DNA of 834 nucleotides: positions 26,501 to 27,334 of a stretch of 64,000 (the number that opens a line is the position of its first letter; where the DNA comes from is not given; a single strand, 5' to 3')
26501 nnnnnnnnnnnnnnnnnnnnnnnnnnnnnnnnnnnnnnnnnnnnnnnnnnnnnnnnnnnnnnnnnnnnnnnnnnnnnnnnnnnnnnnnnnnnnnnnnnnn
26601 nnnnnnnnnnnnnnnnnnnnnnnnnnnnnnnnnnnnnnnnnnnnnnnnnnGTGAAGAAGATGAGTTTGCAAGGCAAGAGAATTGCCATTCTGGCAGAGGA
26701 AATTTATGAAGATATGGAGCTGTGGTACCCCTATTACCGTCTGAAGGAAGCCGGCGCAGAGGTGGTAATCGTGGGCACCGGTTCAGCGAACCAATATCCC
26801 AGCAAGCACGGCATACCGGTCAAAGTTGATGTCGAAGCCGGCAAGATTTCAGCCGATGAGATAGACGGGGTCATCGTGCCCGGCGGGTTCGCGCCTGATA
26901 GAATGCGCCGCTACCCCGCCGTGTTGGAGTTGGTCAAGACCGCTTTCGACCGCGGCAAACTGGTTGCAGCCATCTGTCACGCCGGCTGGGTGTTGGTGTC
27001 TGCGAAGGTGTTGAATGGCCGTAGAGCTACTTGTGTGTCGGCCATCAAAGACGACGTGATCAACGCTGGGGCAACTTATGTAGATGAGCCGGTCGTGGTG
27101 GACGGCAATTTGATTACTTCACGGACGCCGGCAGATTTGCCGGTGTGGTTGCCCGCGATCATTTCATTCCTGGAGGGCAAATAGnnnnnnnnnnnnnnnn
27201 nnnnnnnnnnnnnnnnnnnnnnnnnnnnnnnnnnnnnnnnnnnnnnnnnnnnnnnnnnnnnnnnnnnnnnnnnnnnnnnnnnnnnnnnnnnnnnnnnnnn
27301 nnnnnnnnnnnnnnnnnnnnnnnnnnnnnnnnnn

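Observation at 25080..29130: Encapsulin nanocompartment operon embedded in a rubredoxin / rubredoxin-reductase / DJ-1 oxidative-stress module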

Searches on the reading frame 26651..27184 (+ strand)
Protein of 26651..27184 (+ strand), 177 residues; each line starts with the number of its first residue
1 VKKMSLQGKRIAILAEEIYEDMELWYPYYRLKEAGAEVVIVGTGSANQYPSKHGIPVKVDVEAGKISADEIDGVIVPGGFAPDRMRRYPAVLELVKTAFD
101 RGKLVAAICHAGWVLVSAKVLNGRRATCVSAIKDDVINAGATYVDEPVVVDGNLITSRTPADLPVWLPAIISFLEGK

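Call 3: search_protein_families(library=pfam, proteins=[window:26651-27184:+], max_evalue=0.01)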
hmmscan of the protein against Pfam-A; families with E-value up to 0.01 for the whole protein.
window:26651-27184:+ (177 aa): 1 family
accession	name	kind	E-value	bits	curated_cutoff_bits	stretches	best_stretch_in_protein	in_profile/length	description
PF01965.30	DJ-1_PfpI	-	4.1e-52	176.8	26.6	1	9-171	1-163/165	DJ-1/PfpI family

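Call 4: search_protein_families(library=ncbifam, proteins=[window:26651-27184:+], max_evalue=0.01)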
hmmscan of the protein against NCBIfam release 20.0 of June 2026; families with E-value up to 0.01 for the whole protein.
window:26651-27184:+ (177 aa): 9 families
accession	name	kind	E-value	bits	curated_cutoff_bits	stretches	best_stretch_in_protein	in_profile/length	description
TIGR01382.1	PfpI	subfamily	2.7e-52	176.7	139.05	1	11-174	2-168/169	DJ-1/PfpI/YhbO family deglycase/protease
NF040823.1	deglyc_PfpI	equivalog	1.7e-47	161.3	330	1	10-173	2-164/166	deglycase PfpI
TIGR01383.1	not_thiJ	equivalog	7.9e-22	77.8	131.25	1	11-177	2-171/180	DJ-1 family glyoxalase III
NF008605.0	PRK11574.1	equivalog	3.8e-08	33.3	252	1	52-161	48-159/196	protein deglycase YajL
NF006902.0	PRK09393.1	equivalog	2.4e-05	23.7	425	1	57-128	63-133/327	transcriptional regulator FtrA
TIGR01737.1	FGAM_synth_I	equivalog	0.0014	18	177.8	1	66-124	36-100/228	phosphoribosylformylglycinamidine synthase I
NF002957.0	PRK03619.1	equivalog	0.0023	17.3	212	1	64-123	35-100/222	phosphoribosylformylglycinamidine synthase subunit PurQ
NF052371.1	TransRegGbdRPseu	equivalog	0.0053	15.8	480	1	53-126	67-137/365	choline metabolism transcriptional regulator GbdR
NF008747.0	PRK11780.1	equivalog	0.0056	16.6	180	0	65-124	80-150/218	isoprenoid biosynthesis glyoxalase ElbB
